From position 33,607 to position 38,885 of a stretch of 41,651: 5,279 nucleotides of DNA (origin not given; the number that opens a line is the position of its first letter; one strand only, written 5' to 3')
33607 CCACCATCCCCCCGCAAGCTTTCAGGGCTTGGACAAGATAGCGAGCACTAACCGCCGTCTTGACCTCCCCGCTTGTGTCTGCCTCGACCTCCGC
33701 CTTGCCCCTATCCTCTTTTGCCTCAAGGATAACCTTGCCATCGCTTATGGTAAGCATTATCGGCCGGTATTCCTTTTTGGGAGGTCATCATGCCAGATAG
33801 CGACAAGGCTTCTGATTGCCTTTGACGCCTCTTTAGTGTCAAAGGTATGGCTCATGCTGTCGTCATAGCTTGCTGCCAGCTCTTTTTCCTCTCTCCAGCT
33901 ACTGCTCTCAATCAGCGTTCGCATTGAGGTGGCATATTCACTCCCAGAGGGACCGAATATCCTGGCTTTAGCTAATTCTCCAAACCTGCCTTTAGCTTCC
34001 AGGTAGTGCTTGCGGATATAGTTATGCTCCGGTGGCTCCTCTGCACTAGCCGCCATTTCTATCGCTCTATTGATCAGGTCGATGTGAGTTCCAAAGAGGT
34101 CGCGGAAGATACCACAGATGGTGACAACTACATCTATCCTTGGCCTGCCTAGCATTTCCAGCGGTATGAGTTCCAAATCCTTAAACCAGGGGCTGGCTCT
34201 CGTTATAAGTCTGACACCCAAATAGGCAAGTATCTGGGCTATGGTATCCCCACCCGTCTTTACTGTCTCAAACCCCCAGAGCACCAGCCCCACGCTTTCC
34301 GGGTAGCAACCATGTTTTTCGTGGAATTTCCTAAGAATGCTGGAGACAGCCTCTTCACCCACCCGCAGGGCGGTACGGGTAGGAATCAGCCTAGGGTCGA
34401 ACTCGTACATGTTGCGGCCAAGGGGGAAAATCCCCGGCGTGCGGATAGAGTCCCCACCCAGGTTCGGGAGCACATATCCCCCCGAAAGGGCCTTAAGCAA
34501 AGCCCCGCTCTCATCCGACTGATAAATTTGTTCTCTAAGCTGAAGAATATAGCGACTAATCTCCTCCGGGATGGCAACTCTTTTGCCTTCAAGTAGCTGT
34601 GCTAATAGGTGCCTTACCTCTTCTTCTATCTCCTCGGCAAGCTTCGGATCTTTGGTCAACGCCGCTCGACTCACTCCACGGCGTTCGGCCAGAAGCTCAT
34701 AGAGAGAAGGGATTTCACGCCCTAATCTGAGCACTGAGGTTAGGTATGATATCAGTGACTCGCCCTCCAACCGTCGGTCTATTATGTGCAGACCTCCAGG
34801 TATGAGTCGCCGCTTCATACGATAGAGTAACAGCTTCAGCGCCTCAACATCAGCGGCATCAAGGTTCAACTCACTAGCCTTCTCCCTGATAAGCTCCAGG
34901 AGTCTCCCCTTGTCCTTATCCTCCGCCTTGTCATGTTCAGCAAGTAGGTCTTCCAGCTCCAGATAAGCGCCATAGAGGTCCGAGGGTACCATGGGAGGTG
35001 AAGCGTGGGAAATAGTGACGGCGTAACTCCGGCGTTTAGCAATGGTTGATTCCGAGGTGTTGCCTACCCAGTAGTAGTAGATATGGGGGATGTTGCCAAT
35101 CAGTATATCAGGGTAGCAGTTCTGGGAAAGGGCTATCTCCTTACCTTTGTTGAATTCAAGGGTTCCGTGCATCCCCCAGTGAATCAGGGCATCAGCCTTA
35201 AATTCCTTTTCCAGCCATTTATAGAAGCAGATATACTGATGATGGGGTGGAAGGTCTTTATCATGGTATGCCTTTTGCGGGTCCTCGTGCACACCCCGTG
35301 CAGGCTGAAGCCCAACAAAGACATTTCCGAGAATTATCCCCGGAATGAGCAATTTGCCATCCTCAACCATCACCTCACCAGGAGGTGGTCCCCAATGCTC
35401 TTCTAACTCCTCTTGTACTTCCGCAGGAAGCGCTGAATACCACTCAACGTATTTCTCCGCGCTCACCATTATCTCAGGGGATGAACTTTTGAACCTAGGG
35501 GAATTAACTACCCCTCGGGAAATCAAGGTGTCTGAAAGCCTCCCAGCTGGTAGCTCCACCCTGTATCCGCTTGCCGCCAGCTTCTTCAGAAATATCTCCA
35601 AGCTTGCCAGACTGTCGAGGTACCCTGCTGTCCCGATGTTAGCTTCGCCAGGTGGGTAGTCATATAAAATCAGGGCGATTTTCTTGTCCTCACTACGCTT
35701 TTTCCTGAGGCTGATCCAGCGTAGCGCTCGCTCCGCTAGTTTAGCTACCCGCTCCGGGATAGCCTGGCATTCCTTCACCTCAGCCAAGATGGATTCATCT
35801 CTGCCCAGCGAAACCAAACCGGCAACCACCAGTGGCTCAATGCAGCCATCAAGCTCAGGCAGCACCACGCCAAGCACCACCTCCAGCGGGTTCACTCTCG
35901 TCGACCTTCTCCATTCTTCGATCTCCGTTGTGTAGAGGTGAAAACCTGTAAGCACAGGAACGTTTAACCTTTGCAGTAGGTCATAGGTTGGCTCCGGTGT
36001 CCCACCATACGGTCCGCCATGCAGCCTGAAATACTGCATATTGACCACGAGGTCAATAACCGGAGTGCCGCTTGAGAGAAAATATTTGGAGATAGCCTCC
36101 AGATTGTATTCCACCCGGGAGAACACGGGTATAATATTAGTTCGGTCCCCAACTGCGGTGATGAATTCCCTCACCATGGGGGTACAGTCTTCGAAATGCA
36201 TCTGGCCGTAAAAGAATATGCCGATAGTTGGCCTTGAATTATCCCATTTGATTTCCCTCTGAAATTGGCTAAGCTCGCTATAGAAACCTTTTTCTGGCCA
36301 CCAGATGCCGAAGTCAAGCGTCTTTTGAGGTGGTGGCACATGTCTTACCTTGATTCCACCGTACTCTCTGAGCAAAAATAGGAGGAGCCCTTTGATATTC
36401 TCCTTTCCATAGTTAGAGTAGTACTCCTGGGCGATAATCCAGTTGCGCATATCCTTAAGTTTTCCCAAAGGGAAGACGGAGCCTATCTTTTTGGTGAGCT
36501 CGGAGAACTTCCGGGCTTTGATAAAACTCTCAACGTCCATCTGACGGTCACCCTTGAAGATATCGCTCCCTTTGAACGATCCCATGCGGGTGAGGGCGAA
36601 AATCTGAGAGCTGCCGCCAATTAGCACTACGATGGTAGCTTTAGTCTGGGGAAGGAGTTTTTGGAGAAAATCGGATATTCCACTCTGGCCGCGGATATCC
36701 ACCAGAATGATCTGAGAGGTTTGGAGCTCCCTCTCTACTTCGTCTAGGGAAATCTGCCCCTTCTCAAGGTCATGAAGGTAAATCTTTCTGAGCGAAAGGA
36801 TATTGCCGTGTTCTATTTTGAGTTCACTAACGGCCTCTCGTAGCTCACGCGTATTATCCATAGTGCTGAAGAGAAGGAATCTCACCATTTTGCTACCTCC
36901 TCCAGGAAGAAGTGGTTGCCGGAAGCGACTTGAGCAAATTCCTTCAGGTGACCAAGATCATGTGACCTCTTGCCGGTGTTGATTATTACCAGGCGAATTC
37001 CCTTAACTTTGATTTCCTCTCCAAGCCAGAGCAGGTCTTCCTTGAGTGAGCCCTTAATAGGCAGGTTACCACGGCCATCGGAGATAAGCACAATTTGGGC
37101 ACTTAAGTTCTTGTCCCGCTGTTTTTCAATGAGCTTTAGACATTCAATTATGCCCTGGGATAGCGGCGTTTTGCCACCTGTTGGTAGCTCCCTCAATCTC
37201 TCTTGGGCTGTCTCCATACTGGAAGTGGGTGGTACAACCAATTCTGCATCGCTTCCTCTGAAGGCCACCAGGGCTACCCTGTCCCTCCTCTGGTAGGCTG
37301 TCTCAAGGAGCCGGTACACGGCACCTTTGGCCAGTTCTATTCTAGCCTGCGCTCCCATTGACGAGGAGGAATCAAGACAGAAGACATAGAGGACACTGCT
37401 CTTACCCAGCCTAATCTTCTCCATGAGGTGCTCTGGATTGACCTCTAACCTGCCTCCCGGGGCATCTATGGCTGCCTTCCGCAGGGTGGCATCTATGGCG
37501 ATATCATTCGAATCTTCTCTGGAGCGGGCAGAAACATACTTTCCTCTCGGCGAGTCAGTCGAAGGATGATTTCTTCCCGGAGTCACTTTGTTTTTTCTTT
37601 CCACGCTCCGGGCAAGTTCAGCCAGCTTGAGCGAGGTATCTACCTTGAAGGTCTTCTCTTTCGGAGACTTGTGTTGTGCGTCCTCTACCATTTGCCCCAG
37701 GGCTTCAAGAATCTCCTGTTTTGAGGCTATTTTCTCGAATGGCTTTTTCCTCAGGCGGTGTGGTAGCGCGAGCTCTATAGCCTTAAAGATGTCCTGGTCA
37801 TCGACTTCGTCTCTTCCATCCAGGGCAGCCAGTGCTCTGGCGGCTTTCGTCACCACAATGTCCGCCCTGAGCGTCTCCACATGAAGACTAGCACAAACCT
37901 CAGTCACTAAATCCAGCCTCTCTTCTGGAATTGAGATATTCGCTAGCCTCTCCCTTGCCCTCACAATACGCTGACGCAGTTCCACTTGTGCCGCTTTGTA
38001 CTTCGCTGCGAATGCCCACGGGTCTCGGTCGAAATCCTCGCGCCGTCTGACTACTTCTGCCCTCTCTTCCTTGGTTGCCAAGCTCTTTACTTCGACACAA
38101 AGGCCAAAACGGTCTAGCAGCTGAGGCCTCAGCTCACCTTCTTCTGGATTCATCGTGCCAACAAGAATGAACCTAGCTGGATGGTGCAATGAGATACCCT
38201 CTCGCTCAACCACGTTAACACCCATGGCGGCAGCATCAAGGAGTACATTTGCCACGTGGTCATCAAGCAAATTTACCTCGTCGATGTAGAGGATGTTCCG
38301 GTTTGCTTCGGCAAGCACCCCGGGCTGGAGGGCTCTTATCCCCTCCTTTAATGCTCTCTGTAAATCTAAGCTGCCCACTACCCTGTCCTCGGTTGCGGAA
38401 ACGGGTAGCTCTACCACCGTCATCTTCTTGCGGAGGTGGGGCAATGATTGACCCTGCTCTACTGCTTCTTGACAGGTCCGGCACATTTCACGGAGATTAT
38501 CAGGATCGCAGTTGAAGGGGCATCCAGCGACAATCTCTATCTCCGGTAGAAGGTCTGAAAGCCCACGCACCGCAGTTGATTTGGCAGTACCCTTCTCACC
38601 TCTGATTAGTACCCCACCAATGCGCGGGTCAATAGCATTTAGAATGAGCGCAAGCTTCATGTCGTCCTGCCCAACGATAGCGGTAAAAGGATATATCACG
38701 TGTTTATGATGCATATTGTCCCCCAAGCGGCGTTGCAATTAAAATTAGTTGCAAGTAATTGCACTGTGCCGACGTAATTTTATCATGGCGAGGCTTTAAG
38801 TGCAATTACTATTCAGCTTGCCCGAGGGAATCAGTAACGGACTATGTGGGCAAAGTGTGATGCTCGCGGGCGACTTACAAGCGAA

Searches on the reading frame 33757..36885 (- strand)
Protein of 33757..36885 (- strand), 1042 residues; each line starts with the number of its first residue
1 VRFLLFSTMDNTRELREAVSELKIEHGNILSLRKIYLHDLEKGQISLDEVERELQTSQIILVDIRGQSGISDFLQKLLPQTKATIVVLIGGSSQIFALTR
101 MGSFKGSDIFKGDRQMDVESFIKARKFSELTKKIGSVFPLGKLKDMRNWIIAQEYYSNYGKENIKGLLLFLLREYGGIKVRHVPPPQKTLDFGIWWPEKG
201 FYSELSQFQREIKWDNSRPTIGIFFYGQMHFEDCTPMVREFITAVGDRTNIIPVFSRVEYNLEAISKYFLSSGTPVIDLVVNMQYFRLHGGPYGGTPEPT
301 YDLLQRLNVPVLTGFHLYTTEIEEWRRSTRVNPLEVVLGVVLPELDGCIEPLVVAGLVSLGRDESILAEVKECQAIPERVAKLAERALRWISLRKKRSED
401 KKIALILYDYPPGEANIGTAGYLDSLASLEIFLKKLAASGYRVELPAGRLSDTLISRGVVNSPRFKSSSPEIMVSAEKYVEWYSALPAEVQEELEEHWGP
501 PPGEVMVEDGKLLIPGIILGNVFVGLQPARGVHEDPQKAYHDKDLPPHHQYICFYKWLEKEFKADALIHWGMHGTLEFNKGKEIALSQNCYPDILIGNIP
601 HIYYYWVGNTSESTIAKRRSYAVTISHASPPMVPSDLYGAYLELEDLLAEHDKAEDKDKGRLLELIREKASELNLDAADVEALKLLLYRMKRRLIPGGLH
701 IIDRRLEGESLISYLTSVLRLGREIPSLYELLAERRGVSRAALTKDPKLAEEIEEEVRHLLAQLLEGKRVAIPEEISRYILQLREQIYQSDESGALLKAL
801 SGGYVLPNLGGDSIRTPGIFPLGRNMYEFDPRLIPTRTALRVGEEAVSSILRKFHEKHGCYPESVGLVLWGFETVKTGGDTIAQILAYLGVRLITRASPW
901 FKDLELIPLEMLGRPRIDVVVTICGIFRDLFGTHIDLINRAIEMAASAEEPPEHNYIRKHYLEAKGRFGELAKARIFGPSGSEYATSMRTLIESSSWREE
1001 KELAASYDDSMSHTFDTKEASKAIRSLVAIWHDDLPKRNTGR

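Call 25: search_protein_families(library=pfam, proteins=[window:33757-36885:-], max_evalue=0.00001)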
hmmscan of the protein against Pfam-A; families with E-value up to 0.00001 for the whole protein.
window:33757-36885:- (1042 aa): 1 family
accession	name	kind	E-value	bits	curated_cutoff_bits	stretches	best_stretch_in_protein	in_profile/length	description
PF02514.21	CobN-Mg_chel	-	1.5e-266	887.7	24.5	1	154-1021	2-917/1090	CobN/Magnesium Chelatase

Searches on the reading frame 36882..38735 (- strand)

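Call 25: search_protein_families(library=pfam, proteins=[window:36882-38735:-], max_evalue=0.00001)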
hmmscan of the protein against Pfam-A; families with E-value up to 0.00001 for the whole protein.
window:36882-38735:- (617 aa): 5 families
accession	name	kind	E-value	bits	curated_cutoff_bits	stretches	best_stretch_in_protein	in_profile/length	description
PF17863.7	AAA_lid_2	-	6.2e-19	68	22.7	1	278-345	5-73/74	AAA lid domain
PF13519.12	VWA_2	-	1.5e-18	67.8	27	1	451-554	2-106/107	von Willebrand factor type A domain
PF07728.20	AAA_5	-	1.7e-11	44.7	22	1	101-210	23-139/139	AAA domain (dynein-related subfamily)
PF00092.34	VWA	-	3.8e-11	43.9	23.8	1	451-611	3-161/174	von Willebrand factor type A domain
PF01078.27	Mg_chelatase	-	1.3e-08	35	20.3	1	129-197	90-158/207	Magnesium chelatase, subunit ChlI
